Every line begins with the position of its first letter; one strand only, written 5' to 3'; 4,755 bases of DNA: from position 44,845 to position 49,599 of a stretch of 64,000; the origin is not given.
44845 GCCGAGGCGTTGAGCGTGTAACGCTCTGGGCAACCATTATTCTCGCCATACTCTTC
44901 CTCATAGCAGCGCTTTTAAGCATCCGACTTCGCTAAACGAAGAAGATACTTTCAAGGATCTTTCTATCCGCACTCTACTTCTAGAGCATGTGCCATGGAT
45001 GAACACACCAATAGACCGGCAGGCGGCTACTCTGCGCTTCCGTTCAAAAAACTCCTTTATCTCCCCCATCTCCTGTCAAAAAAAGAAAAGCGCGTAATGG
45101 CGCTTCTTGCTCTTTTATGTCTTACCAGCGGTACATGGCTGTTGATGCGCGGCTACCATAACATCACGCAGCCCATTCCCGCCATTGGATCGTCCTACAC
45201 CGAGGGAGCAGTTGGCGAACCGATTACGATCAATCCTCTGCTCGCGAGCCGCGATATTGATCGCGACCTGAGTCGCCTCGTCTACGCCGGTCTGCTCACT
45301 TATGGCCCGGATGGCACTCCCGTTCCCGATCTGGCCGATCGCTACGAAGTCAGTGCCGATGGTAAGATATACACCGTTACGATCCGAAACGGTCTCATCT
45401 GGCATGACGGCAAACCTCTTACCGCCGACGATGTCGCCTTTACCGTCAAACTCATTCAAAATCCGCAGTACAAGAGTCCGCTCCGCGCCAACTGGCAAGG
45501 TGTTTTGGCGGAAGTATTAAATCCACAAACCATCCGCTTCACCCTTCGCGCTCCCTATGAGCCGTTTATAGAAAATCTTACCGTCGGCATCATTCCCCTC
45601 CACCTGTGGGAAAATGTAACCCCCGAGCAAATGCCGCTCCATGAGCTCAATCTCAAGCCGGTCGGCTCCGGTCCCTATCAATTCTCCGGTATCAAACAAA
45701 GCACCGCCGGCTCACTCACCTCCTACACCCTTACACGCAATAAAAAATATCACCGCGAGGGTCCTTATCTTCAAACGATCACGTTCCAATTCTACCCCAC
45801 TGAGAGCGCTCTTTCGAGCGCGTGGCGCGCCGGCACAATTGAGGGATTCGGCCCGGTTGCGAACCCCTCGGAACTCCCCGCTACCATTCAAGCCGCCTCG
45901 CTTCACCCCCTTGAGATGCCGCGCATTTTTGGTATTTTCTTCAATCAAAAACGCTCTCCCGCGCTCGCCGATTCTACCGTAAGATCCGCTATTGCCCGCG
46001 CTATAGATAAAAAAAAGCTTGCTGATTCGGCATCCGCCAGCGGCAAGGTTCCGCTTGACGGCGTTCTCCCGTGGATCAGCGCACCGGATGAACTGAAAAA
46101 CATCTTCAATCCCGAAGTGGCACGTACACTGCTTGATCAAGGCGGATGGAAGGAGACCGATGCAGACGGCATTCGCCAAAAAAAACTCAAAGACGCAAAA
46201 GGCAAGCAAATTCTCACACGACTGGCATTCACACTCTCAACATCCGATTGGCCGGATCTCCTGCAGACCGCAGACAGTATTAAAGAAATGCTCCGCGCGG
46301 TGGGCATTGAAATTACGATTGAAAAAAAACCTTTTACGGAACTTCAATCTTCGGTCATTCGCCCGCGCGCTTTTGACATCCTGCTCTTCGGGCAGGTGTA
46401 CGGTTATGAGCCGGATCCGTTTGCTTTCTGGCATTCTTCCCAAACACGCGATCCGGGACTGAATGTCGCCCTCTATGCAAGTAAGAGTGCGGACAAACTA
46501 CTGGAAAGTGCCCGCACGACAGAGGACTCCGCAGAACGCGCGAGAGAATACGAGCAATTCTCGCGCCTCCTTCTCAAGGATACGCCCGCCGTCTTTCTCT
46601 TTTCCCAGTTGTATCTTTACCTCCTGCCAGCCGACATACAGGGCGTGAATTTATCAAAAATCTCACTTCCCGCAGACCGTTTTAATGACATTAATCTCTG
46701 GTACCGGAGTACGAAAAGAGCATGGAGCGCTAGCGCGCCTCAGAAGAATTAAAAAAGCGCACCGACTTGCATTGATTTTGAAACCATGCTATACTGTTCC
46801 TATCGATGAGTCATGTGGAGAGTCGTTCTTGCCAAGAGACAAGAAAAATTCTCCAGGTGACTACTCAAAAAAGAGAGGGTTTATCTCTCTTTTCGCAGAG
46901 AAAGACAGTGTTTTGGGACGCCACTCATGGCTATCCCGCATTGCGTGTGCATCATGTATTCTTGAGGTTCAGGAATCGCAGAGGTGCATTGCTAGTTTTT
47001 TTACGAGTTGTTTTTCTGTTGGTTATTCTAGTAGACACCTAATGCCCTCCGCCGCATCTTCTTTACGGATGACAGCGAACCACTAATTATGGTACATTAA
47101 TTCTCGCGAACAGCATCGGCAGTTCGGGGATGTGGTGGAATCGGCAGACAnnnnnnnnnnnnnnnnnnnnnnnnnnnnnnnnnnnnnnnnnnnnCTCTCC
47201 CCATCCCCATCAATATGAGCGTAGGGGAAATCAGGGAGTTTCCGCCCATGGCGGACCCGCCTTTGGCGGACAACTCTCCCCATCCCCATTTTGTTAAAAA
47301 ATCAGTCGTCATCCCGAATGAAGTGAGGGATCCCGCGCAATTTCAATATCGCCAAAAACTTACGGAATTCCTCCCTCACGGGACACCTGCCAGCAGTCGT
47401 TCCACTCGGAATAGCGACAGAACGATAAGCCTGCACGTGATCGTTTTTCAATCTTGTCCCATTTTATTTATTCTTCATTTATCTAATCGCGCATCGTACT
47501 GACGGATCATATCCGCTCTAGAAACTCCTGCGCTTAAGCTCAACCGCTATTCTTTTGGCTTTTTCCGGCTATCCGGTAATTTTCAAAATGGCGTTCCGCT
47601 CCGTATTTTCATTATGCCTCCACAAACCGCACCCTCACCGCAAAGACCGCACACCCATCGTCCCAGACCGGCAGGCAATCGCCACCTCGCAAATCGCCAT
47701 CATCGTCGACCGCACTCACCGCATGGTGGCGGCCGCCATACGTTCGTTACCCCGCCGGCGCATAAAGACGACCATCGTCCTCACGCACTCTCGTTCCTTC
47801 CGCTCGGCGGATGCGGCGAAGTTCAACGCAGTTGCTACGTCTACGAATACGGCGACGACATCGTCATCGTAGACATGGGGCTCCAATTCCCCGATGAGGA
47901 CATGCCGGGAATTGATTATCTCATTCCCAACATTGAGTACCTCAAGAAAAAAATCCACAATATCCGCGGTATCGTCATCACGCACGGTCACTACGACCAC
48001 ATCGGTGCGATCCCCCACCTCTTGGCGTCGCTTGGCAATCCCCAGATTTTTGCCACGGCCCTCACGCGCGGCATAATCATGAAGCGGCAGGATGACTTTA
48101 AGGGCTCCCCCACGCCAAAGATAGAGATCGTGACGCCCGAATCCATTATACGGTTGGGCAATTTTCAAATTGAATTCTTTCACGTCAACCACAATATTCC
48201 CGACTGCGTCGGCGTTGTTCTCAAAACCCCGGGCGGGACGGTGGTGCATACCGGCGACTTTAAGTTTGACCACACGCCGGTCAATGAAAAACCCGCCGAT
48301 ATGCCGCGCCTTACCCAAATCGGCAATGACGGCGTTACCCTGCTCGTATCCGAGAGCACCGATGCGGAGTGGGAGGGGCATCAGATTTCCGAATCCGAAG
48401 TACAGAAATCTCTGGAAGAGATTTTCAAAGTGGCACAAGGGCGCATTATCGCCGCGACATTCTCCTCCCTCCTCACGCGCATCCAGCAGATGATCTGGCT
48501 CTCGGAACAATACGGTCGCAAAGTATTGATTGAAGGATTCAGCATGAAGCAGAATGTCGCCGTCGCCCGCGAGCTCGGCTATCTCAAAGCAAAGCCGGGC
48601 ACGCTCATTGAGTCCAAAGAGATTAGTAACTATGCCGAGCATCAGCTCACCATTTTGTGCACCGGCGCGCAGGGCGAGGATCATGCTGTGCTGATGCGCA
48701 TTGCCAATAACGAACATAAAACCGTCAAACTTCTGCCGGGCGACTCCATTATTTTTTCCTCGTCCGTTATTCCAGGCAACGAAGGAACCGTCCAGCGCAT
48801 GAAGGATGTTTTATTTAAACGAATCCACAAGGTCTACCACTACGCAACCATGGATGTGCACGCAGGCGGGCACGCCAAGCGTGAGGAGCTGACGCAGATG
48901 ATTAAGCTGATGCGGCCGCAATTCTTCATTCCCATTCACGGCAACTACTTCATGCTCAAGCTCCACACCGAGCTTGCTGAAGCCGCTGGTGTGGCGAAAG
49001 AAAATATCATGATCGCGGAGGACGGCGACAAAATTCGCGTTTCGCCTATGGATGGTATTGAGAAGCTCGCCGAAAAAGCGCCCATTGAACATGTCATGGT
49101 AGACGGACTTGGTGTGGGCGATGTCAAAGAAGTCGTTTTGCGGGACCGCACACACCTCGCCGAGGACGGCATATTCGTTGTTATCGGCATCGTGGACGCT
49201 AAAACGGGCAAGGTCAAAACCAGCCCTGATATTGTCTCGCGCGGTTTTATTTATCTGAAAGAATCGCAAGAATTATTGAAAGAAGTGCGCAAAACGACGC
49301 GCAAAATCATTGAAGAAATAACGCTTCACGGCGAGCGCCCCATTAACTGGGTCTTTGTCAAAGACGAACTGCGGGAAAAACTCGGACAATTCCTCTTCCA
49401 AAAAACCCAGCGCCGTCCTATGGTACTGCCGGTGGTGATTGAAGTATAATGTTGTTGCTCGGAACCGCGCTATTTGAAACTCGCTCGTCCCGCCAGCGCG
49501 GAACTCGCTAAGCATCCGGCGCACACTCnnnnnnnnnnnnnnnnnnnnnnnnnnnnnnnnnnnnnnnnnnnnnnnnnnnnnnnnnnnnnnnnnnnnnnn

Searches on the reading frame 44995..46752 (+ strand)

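Call 34: search_protein_families(library=pfam, proteins=[window:44995-46752:+], max_evalue=0.001)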
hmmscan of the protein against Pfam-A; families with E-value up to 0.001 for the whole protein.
window:44995-46752:+ (585 aa): 1 family
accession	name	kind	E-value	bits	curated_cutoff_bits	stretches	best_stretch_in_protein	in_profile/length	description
PF00496.27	SBP_bac_5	-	8.1e-65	219.8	32.4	1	108-483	1-362/368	Bacterial extracellular solute-binding proteins, family 5 Middle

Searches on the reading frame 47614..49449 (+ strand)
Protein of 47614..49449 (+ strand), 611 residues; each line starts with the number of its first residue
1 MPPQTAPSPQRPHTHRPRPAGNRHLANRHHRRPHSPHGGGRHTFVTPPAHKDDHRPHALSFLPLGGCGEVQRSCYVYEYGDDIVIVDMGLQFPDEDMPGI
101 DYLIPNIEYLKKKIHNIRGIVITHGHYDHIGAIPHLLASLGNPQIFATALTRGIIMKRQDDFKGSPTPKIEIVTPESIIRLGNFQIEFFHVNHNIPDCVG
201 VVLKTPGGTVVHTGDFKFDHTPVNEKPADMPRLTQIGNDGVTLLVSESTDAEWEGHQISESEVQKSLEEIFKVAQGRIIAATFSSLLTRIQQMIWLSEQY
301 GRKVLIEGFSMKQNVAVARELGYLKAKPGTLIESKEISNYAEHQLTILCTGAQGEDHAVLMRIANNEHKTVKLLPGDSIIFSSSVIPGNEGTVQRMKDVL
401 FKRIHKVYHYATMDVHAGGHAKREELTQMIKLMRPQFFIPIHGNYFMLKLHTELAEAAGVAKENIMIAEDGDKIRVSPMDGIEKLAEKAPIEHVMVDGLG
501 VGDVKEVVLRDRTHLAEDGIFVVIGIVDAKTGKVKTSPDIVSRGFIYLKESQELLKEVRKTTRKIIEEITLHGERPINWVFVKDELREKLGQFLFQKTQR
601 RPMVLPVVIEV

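Call 34: search_protein_families(library=pfam, proteins=[window:47614-49449:+], max_evalue=0.001)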
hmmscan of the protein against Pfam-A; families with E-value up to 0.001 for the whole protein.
window:47614-49449:+ (611 aa): 5 families
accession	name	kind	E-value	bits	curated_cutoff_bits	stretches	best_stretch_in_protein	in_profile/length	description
PF22505.1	RNase_J_b_CASP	-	4e-43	146.6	27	1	275-398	1-124/126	Ribonuclease J, beta-CASP domain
PF17770.6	RNase_J_C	-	7.7e-28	97.9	23.8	1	508-611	1-102/102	Ribonuclease J C-terminal domain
PF00753.33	Lactamase_B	-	8.1e-16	59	22.7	1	68-227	2-161/196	Metallo-beta-lactamase superfamily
PF12706.13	Lactamase_B_2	-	2.1e-13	50.8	27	1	108-218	23-145/200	Beta-lactamase superfamily domain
PF07521.17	RMMBL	-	5.6e-07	29.9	21.6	1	419-459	16-57/63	Zn-dependent metallo-hydrolase RNA specificity domain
